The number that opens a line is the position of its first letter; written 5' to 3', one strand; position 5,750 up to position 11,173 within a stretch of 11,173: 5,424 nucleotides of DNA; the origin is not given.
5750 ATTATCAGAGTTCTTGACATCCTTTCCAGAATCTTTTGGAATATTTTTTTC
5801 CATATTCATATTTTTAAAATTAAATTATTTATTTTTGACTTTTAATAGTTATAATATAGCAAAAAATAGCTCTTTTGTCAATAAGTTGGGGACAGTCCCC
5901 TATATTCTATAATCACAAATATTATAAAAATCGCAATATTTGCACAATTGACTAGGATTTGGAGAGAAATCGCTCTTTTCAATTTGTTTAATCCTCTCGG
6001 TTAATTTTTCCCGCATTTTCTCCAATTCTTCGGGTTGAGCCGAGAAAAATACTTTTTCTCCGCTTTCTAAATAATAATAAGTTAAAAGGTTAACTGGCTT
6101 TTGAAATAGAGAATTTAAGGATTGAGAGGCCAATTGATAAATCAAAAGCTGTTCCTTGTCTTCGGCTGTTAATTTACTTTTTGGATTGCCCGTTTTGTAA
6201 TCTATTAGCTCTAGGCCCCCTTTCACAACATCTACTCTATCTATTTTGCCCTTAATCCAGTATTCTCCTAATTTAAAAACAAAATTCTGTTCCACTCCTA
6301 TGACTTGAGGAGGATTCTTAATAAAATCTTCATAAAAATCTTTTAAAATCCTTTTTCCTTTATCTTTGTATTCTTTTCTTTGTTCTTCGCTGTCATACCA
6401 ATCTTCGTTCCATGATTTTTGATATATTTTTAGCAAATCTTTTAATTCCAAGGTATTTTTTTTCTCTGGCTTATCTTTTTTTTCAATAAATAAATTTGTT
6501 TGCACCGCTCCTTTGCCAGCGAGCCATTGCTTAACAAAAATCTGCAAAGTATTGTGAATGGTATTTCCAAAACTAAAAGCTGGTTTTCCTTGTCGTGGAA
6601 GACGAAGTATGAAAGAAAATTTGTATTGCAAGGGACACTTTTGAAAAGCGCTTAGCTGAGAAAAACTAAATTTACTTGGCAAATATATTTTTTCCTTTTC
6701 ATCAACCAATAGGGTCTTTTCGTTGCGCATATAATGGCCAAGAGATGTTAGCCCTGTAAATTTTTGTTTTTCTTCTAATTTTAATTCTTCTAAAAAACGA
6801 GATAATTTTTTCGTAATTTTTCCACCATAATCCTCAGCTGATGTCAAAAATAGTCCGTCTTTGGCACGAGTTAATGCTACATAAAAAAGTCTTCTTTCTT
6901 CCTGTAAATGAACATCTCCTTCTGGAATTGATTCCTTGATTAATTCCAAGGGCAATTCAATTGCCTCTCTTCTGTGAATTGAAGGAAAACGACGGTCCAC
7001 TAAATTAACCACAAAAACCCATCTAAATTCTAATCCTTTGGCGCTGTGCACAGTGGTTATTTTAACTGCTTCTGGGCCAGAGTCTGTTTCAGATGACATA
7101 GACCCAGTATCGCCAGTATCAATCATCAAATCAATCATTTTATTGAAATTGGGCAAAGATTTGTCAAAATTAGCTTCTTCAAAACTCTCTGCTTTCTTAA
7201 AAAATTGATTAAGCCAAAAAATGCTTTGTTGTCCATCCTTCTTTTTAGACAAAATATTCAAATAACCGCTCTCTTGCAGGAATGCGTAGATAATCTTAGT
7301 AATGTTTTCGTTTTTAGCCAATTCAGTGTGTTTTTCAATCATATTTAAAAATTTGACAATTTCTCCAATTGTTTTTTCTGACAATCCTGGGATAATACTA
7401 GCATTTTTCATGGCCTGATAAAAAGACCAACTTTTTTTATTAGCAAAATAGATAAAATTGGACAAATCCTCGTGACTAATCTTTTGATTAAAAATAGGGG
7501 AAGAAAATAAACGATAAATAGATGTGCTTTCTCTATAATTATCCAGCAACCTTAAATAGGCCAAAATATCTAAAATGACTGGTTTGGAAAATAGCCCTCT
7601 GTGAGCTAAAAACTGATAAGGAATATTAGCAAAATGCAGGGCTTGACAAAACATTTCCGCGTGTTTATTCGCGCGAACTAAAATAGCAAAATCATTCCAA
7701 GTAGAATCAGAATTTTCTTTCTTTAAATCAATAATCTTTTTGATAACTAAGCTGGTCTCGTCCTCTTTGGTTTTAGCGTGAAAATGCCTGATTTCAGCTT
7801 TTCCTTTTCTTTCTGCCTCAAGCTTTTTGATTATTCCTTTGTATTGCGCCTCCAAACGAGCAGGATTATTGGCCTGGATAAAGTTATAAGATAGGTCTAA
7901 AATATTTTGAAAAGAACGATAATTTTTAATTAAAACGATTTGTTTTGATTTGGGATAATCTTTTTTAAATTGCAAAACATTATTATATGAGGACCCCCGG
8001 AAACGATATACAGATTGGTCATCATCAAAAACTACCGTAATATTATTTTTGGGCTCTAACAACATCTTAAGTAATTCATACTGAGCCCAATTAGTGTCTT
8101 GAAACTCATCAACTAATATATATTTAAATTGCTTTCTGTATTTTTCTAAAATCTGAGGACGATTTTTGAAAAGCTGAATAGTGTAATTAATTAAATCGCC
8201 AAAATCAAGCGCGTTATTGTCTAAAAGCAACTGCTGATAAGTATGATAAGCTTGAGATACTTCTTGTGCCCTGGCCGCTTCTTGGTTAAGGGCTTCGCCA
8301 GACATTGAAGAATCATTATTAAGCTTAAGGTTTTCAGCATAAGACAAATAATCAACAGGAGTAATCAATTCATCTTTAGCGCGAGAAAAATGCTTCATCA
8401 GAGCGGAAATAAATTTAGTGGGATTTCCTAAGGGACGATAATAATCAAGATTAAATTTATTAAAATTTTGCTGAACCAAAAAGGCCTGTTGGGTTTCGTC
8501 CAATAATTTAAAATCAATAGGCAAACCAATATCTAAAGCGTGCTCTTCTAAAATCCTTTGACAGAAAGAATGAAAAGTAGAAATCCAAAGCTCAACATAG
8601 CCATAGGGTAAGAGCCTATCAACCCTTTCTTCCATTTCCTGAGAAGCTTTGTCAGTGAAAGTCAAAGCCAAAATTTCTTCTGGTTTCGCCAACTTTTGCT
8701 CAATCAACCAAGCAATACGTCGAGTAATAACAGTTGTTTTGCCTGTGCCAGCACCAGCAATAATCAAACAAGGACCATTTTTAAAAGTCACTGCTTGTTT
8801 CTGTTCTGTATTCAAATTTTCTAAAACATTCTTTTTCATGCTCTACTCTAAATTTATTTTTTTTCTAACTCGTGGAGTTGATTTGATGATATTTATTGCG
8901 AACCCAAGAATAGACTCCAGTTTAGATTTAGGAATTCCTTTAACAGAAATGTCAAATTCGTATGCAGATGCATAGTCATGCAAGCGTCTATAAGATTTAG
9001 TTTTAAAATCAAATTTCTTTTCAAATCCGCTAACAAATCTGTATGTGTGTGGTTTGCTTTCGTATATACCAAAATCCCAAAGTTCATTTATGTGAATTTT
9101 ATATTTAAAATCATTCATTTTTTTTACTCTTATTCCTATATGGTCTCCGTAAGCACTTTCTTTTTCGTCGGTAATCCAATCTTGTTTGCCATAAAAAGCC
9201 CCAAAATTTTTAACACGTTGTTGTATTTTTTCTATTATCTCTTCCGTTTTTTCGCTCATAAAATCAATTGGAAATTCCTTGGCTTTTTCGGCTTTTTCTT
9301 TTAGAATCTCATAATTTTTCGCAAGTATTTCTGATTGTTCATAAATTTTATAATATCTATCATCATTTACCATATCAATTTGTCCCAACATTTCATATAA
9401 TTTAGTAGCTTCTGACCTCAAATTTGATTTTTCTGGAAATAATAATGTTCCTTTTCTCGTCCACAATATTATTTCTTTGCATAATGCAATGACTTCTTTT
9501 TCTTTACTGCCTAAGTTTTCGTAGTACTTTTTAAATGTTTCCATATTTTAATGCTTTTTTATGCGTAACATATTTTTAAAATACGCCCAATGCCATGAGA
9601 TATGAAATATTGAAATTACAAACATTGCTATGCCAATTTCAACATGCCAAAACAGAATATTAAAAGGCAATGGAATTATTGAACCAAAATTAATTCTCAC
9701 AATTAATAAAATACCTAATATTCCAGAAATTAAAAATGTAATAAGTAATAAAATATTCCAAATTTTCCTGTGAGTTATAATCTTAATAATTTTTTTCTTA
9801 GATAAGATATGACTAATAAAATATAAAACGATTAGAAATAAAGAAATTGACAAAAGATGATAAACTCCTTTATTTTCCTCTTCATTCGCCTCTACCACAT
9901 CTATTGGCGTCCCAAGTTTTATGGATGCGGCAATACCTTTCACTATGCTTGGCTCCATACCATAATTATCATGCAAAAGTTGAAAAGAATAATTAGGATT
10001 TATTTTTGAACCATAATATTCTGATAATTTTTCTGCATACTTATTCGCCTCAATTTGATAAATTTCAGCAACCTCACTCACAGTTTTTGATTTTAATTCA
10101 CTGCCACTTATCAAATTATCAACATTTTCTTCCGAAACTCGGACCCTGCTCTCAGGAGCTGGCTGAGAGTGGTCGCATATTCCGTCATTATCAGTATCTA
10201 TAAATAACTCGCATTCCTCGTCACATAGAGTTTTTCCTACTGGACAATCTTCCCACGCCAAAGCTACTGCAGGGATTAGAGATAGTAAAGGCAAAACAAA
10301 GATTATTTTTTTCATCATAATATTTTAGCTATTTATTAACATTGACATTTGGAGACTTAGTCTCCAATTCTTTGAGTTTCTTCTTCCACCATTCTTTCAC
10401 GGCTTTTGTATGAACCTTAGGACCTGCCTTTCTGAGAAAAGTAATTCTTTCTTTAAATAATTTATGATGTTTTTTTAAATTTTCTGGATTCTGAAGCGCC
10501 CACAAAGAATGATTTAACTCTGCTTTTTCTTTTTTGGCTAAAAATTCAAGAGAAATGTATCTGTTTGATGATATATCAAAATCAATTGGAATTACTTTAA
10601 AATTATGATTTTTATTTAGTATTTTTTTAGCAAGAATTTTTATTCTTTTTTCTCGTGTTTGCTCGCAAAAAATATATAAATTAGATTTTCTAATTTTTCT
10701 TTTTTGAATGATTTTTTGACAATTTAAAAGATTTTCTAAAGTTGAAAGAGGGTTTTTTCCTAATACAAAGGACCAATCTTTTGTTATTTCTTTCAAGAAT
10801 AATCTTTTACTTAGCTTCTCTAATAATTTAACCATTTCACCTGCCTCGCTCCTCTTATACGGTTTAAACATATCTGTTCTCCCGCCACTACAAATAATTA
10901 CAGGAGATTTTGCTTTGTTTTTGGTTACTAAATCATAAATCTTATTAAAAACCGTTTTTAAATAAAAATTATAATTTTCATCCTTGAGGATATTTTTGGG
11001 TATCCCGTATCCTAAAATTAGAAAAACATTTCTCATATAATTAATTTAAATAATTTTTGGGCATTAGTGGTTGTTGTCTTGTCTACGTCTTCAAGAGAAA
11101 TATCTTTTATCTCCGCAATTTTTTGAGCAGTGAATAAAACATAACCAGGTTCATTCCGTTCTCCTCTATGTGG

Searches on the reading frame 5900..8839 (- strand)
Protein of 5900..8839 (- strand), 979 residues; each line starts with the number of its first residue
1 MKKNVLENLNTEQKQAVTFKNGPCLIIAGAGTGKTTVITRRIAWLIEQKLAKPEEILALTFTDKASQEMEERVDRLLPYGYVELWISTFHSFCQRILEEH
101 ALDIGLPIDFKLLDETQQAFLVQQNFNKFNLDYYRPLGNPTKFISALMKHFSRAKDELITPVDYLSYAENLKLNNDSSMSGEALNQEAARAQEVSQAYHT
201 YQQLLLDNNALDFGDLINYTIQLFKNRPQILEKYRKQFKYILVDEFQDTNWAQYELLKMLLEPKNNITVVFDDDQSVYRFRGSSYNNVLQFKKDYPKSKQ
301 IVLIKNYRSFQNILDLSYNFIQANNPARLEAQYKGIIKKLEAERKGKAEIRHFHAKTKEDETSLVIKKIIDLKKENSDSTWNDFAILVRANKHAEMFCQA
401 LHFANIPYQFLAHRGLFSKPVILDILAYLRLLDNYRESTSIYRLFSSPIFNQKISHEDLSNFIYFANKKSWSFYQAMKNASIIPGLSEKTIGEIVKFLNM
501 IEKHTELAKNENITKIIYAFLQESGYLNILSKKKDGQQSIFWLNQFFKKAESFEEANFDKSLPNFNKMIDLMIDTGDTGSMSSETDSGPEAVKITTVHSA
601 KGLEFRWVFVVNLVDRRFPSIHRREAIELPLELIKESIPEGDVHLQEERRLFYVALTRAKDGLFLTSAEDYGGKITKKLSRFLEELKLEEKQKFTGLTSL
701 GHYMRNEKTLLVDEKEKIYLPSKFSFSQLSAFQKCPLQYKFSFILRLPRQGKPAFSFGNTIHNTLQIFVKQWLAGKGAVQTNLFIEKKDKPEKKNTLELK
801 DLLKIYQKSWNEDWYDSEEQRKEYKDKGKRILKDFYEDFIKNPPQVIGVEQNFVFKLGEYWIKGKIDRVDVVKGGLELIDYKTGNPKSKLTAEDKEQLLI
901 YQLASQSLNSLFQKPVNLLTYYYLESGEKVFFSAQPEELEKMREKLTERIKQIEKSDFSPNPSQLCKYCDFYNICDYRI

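Call 6: search_protein_families(library=pfam, proteins=[window:5900-8839:-], max_evalue=1)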
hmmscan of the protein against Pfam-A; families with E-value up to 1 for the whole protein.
window:5900-8839:- (979 aa): 16 families
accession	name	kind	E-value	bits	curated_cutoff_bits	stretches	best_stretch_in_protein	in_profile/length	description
PF00580.27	UvrD-helicase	-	1.3e-83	281.2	23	1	9-296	1-271/271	UvrD/REP helicase N-terminal domain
PF13361.12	UvrD_C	-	1.6e-49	169.6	25.6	1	301-669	1-349/350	UvrD-like helicase C-terminal domain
PF12705.13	PDDEXK_1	-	8.9e-37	127.8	22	1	724-976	2-247/247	PD-(D/E)XK nuclease superfamily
PF13245.12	AAA_19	-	1.9e-26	93.2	25.1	1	13-281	1-134/134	AAA domain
PF13538.12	UvrD_C_2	-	2.5e-11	43.7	27.4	2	644-665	30-51/52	UvrD-like helicase C-terminal domain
PF10926.14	DUF2800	-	1.1e-05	25.2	21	1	794-977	67-234/368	Protein of unknown function (DUF2800)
PF01443.25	Viral_helicase1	-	5e-05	23.7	21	0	594-664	179-225/228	Viral superfamily 1 RNA helicase core domain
PF13604.12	AAA_30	-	0.0001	22.5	27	1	9-73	2-66/191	AAA domain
PF13401.12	AAA_22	-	0.00013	22.7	27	1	21-73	5-33/130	AAA domain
PF01930.23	Cas_Cas4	-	0.00014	22.4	22.7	1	863-975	53-158/160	Domain of unknown function DUF83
PF13086.12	AAA_11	-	0.00057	20.2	27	1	9-245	2-221/257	AAA domain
PF13087.12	AAA_12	-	0.0083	16.1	27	1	582-666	138-191/195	AAA domain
PF12684.13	DUF3799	-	0.053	13.7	26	0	725-766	1-42/233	PDDEXK-like domain of unknown function (DUF3799)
PF25199.1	nSTAND_NTPase5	-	0.06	13.6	34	1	4-46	27-66/145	Novel STAND NTPase 5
PF03237.21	Terminase_6N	-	0.073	13.1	22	1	26-107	2-64/215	Terminase large subunit, T4likevirus-type, N-terminal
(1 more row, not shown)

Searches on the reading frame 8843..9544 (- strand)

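Call 6: search_protein_families(library=pfam, proteins=[window:8843-9544:-], max_evalue=1)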
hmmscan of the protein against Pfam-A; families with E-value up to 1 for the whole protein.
window:8843-9544:- (233 aa): 2 families
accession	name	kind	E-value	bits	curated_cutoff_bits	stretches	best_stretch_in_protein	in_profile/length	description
PF07289.17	BBL5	-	0.018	14.6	23.8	1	65-157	248-333/334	Bardet-Biedl syndrome 5 protein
PF12732.12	YtxH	-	0.27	12.1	37.5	1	79-113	28-65/71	YtxH-like protein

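Call 8: search_protein_families(library=ncbifam, proteins=[window:8843-9544:-], max_evalue=1)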
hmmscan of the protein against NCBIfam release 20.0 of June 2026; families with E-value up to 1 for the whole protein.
window:8843-9544:- (233 aa): 3 families
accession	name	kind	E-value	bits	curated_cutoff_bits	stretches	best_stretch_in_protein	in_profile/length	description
TIGR00635.1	ruvB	equivalog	0.041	12.9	299.05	1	58-127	152-220/305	Holliday junction branch migration DNA helicase RuvB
TIGR01578.1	MiaB-like-B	hypoth_equivalog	0.046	12.5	314.7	1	95-141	159-201/421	tRNA (N(6)-L-threonylcarbamoyladenosine(37)-C(2))-methylthiotransferase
TIGR04110.1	heme_HutZ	equivalog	0.076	12.8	225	1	152-181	124-153/168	heme utilization protein HutZ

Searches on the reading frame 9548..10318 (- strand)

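Call 6: search_protein_families(library=pfam, proteins=[window:9548-10318:-], max_evalue=1)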
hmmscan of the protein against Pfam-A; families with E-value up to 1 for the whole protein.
window:9548-10318:- (256 aa): 1 family
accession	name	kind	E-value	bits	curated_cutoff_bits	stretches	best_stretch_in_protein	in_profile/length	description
PF18884.5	TSP3_bac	-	0.46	10.8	25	1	41-49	1-9/22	Bacterial TSP3 repeat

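Call 8: search_protein_families(library=ncbifam, proteins=[window:9548-10318:-], max_evalue=1)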
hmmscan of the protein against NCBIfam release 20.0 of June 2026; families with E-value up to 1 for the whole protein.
window:9548-10318:- (256 aa): 0 families

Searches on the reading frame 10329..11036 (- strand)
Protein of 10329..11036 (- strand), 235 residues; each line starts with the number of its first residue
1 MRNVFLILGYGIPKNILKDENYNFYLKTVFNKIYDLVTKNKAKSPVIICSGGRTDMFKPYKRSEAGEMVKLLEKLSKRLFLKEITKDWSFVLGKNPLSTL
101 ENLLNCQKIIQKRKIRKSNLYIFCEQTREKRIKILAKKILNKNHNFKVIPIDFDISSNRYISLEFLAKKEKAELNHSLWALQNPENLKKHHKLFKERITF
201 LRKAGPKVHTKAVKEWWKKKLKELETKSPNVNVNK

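Call 6: search_protein_families(library=pfam, proteins=[window:10329-11036:-], max_evalue=1)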
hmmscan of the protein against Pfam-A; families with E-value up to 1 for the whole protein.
window:10329-11036:- (235 aa): 1 family
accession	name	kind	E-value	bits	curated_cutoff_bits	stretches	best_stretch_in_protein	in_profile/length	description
PF02698.23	DUF218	-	0.0003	21.1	27.6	1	29-164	16-110/133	DUF218 domain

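Call 8: search_protein_families(library=ncbifam, proteins=[window:10329-11036:-], max_evalue=1)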
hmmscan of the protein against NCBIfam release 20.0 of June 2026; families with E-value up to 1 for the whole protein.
window:10329-11036:- (235 aa): 2 families
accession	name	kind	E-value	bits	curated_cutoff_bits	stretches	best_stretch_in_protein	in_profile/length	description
NF004579.0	PRK05925.1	equivalog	0.072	12.1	665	1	31-112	20-100/440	aspartate kinase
TIGR01499.1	folC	subfamily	0.073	12.4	162.65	1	111-195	159-243/400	bifunctional protein FolC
